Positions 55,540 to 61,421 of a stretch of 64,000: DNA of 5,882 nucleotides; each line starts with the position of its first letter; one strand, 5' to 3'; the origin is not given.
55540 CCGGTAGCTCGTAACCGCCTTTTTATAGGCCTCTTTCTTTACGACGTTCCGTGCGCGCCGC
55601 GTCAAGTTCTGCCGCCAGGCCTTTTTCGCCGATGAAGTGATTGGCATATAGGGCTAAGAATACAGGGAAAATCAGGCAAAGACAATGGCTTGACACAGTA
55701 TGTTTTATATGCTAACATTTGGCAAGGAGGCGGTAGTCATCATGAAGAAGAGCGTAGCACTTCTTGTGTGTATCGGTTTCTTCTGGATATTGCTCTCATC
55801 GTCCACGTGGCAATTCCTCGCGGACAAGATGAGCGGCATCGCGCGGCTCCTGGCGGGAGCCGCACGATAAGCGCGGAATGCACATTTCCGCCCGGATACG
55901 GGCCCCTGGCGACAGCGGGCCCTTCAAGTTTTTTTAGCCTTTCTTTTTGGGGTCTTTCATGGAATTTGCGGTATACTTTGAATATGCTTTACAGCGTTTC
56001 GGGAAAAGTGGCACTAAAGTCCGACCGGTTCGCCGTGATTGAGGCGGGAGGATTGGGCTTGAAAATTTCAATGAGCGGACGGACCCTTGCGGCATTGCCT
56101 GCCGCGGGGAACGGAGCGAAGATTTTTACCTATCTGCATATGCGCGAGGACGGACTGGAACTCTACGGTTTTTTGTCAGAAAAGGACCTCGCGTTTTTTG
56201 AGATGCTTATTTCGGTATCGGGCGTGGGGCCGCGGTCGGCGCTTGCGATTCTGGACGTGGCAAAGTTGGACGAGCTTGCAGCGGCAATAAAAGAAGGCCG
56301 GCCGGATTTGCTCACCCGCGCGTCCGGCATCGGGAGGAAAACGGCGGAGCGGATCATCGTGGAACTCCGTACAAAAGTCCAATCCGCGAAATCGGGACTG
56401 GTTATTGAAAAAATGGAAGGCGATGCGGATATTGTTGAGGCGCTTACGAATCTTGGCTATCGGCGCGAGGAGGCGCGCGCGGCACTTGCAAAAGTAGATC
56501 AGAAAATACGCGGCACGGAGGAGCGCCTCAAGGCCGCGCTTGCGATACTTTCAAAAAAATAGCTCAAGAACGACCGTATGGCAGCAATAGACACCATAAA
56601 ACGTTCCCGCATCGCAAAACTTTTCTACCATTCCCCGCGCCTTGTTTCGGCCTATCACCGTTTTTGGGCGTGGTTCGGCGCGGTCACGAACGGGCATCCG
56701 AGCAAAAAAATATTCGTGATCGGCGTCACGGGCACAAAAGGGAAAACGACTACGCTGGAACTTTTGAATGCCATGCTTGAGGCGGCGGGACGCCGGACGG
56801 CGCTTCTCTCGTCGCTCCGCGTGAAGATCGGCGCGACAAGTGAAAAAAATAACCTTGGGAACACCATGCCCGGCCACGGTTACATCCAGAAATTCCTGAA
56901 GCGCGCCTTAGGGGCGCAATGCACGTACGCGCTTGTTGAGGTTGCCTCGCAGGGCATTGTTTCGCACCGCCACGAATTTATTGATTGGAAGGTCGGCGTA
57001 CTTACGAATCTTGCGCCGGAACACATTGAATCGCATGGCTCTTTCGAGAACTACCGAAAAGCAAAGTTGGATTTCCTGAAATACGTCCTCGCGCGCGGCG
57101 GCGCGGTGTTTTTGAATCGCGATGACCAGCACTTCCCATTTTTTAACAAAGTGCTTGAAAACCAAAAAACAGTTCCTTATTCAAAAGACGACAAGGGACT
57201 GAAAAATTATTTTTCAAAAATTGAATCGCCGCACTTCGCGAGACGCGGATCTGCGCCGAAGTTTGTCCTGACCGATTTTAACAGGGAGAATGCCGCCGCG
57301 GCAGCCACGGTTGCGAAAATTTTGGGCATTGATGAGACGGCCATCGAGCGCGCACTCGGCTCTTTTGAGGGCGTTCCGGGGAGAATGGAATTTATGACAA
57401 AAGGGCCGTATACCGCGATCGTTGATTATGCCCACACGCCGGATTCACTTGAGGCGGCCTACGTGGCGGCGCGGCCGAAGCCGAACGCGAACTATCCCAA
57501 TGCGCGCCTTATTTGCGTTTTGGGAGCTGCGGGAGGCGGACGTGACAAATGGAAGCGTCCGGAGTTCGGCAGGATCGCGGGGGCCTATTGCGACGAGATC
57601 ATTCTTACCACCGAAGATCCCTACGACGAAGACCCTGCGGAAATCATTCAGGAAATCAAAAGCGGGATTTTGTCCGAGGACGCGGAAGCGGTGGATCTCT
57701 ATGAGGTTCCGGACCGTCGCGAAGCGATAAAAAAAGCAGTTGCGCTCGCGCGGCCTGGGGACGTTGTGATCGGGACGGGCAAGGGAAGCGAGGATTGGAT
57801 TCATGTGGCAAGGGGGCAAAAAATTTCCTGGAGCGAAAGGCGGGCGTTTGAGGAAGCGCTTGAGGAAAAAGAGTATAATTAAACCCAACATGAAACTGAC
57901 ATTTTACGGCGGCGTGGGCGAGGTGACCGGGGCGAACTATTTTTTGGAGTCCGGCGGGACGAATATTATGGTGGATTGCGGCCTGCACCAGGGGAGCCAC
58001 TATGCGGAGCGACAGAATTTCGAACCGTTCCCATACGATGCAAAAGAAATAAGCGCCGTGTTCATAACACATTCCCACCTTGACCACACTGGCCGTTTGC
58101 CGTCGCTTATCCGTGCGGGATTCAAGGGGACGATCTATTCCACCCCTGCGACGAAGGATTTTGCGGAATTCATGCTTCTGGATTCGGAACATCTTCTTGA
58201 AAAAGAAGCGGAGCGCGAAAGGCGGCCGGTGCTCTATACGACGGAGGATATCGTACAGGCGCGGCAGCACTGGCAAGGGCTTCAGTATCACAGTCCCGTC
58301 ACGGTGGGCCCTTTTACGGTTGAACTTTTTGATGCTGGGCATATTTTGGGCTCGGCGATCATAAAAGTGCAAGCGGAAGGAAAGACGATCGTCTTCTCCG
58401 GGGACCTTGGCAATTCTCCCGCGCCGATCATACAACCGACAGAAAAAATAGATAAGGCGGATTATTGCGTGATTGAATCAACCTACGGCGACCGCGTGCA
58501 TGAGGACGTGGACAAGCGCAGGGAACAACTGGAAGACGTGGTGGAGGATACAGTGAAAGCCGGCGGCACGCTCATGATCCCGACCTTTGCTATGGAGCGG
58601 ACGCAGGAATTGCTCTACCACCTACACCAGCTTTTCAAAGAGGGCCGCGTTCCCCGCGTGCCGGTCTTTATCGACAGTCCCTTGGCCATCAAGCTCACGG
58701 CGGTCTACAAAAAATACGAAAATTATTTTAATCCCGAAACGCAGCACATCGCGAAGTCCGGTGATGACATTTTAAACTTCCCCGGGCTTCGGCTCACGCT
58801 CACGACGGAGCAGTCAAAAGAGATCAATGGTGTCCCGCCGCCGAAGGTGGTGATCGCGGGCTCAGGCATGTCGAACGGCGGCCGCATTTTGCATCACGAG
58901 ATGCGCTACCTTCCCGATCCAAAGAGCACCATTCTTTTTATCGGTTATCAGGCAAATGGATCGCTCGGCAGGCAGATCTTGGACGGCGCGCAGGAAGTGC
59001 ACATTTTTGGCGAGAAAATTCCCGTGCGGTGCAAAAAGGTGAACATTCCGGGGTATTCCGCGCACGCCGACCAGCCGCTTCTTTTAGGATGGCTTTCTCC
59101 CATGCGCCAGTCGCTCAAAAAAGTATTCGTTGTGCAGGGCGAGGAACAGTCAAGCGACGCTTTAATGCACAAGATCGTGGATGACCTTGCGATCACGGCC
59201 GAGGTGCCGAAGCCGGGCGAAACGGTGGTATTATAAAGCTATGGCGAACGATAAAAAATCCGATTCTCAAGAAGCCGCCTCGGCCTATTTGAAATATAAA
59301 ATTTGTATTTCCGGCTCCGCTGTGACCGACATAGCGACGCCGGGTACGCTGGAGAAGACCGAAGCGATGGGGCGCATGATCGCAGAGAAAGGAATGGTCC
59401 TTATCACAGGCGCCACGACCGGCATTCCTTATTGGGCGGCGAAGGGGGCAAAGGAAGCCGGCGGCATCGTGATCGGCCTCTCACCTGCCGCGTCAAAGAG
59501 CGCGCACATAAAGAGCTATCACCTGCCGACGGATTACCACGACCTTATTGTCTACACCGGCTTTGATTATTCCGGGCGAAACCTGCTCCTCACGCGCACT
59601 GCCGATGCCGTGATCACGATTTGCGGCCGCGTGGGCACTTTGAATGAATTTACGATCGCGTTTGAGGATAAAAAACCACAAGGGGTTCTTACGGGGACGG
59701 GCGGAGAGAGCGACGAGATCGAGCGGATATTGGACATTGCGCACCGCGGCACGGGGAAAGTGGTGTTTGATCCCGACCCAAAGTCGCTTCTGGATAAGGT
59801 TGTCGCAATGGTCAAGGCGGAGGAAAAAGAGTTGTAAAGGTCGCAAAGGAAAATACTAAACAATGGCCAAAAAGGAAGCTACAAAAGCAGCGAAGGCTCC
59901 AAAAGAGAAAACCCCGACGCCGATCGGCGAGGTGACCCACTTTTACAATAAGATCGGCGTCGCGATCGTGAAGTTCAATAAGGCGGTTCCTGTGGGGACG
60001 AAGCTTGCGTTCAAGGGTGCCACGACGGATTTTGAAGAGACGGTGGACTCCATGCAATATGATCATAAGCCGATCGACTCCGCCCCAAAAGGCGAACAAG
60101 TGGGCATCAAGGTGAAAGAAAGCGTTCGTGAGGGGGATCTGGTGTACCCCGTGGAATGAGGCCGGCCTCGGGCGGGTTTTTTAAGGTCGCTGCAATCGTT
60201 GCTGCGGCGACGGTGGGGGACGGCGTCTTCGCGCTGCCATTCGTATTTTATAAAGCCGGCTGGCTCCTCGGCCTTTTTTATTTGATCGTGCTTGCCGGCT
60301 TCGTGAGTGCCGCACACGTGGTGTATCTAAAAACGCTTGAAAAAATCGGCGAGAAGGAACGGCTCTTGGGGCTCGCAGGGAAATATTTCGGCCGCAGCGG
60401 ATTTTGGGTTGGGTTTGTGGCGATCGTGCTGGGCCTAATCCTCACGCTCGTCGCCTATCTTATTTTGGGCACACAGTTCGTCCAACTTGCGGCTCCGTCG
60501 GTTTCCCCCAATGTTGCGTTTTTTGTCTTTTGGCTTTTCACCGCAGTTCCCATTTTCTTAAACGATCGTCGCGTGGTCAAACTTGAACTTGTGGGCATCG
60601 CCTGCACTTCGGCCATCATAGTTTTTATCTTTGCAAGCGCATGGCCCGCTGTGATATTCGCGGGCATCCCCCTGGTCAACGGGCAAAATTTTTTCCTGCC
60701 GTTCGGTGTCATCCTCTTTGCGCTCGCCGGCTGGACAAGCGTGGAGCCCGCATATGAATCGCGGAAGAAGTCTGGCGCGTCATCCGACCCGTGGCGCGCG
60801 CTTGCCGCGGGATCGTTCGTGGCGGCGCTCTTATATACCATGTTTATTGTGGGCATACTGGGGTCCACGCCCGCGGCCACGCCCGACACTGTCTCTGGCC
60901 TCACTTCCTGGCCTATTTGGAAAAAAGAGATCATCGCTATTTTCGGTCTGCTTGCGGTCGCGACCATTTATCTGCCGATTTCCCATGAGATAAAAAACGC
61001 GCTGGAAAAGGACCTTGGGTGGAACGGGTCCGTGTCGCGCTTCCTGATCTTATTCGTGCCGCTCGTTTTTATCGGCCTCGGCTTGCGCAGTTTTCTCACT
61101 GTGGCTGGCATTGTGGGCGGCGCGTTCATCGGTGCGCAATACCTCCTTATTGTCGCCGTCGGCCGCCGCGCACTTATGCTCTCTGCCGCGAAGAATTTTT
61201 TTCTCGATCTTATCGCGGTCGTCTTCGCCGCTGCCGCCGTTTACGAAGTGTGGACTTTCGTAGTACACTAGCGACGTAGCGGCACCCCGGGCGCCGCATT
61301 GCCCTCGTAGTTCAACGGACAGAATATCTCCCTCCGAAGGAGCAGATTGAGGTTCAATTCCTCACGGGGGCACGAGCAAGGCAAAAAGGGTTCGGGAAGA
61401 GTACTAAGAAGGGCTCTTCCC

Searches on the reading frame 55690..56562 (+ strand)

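Call 19: search_protein_families(library=pfam, proteins=[window:55690-56562:+], max_evalue=0.001)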
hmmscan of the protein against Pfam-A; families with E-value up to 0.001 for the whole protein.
window:55690-56562:+ (290 aa): 4 families
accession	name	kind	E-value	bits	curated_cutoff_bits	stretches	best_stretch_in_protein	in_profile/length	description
PF01330.27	RuvA_N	-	2.4e-16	60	23.6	1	99-160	1-61/61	RuvA N terminal domain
PF14520.12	HHH_5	-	6.4e-16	59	27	1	170-227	1-56/57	Helix-hairpin-helix domain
PF07499.19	RuvA_C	-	9e-10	39.3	24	1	246-288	4-47/47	RuvA, C-terminal domain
PF00633.29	HHH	-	2.2e-06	27.7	24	0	204-223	9-28/30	Helix-hairpin-helix motif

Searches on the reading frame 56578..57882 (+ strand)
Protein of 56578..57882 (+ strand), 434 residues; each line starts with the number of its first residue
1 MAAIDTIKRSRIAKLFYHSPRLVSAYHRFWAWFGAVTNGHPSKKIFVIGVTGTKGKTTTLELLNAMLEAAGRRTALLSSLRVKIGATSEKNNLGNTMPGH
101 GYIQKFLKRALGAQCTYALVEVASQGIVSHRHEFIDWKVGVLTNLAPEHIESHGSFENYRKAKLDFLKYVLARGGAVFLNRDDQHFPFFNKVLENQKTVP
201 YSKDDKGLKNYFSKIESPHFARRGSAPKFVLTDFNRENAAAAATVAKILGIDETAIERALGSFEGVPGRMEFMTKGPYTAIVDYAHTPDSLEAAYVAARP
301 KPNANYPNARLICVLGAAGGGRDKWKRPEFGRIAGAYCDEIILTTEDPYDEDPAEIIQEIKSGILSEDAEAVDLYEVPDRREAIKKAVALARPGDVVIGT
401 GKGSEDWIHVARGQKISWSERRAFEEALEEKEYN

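Call 19: search_protein_families(library=pfam, proteins=[window:56578-57882:+], max_evalue=0.001)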
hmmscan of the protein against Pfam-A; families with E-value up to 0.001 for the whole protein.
window:56578-57882:+ (434 aa): 2 families
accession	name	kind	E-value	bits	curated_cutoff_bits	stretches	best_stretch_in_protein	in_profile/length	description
PF08245.18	Mur_ligase_M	-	3.8e-32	112.3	24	1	50-245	1-199/200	Mur ligase middle domain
PF02875.26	Mur_ligase_C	-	8.2e-29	101.5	28.4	1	268-403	1-127/127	Mur ligase, glutamate ligase domain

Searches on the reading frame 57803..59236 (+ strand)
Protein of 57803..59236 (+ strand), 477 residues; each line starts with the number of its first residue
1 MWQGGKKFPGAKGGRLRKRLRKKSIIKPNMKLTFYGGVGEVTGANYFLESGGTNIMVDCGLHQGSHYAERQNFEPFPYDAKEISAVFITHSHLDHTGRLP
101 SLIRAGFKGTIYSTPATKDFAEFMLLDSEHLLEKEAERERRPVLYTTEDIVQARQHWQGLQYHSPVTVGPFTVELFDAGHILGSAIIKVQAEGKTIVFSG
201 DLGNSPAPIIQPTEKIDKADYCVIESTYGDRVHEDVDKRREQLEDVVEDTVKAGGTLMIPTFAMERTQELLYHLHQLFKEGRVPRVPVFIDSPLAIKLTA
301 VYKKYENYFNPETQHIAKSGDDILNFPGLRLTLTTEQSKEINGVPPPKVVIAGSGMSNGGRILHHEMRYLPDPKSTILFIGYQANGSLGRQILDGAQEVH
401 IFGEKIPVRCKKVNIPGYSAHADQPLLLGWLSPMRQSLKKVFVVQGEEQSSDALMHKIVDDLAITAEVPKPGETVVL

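Call 19: search_protein_families(library=pfam, proteins=[window:57803-59236:+], max_evalue=0.001)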
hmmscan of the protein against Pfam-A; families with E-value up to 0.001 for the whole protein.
window:57803-59236:+ (477 aa): 5 families
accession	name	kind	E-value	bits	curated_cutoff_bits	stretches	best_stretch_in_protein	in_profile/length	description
PF10996.14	Beta-Casp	-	9.5e-38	129.8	27.7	1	267-392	1-120/120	Beta-Casp domain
PF00753.33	Lactamase_B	-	9.4e-14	52.2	22.7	1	43-206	6-154/196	Metallo-beta-lactamase superfamily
PF12706.13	Lactamase_B_2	-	1.9e-11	44.4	27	1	53-229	1-168/200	Beta-lactamase superfamily domain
PF16661.11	Lactamase_B_6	-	4.2e-11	43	27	1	48-200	2-160/193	Metallo-beta-lactamase superfamily domain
PF07521.17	RMMBL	-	2.3e-10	40.8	21.6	1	406-469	2-63/63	Zn-dependent metallo-hydrolase RNA specificity domain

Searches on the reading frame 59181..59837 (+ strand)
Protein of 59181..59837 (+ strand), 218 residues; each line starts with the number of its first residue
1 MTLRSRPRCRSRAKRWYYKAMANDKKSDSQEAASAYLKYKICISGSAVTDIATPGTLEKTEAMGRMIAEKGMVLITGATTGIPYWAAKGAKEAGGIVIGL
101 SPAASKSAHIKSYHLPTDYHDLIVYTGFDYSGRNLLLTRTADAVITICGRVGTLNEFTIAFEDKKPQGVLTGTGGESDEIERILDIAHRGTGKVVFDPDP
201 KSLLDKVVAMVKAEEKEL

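Call 19: search_protein_families(library=pfam, proteins=[window:59181-59837:+], max_evalue=0.001)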
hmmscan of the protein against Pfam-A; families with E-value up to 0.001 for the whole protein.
window:59181-59837:+ (218 aa): 2 families
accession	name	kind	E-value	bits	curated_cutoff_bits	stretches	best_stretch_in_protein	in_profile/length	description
PF18306.6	LDcluster4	-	2e-34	118.8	26.3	1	38-185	1-132/151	SLOG cluster4 family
PF03641.19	Lysine_decarbox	-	7.2e-06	26.7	27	1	86-161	4-73/131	Possible lysine decarboxylase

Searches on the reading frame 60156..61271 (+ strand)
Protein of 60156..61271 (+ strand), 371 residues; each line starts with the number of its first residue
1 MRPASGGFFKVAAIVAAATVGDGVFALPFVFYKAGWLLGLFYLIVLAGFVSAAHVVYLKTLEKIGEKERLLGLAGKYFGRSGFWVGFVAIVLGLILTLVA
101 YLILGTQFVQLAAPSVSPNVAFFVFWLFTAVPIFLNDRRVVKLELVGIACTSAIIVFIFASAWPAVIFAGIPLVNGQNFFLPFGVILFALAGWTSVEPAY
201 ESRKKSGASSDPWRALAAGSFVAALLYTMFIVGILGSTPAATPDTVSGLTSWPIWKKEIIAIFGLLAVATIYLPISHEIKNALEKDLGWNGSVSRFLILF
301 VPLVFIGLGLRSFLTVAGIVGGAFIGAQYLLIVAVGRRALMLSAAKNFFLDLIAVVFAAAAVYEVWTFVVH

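Call 19: search_protein_families(library=pfam, proteins=[window:60156-61271:+], max_evalue=0.001)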
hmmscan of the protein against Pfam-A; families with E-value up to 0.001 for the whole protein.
window:60156-61271:+ (371 aa): 2 families
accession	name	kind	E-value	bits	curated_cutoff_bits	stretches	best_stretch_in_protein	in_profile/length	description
PF01490.24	Aa_trans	-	1e-08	34.7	25.6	1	6-230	3-246/410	Transmembrane amino acid transporter protein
PF03222.19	Trp_Tyr_perm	-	4.7e-06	26.4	22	1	8-241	5-245/393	Tryptophan/tyrosine permease family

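Call 63: find_encoding_contigs(protein=window:60156-61271:+, flank=10000, max_places=2)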
Protein window:60156-61271:+ (371 aa): 13 contigs read that carry it; 2 places shown.
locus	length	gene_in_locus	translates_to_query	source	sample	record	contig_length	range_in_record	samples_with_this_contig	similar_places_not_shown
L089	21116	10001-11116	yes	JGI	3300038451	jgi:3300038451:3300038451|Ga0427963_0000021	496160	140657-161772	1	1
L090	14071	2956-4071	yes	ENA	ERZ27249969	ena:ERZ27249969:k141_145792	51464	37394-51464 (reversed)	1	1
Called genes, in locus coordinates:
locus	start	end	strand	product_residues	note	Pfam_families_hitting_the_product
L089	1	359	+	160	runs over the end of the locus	PF02367:TsaE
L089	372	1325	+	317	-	PF02739:5_3_exonuc_N, PF01367:5_3_exonuc, PF14520:HHH_5 (faint)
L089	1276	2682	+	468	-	PF00989:PAS (weak), PF08448:PAS_4 (weak), PF00512:HisKA (weak), PF02518:HATPase_c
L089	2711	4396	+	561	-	PF01656:CbiA (faint), PF06418:CTP_synth_N, PF00117:GATase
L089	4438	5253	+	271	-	-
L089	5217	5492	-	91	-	PF01649:Ribosomal_S20p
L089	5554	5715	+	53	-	-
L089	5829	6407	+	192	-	PF01330:RuvA_N, PF00633:HHH (faint), PF14520:HHH_5, PF07499:RuvA_C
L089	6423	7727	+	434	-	PF08245:Mur_ligase_M, PF02875:Mur_ligase_C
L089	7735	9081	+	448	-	PF00753:Lactamase_B, PF23023:Anti-Pycsar_Apyc1, PF12706:Lactamase_B_2, PF16661:Lactamase_B_6, PF10996:Beta-Casp, PF07521:RMMBL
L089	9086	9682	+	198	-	PF18306:LDcluster4, PF03641:Lysine_decarbox (weak)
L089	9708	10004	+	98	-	-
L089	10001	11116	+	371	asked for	PF01490:Aa_trans, PF03222:Trp_Tyr_perm (faint)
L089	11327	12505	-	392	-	-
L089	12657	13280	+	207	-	-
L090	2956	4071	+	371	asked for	PF01490:Aa_trans, PF03222:Trp_Tyr_perm (faint)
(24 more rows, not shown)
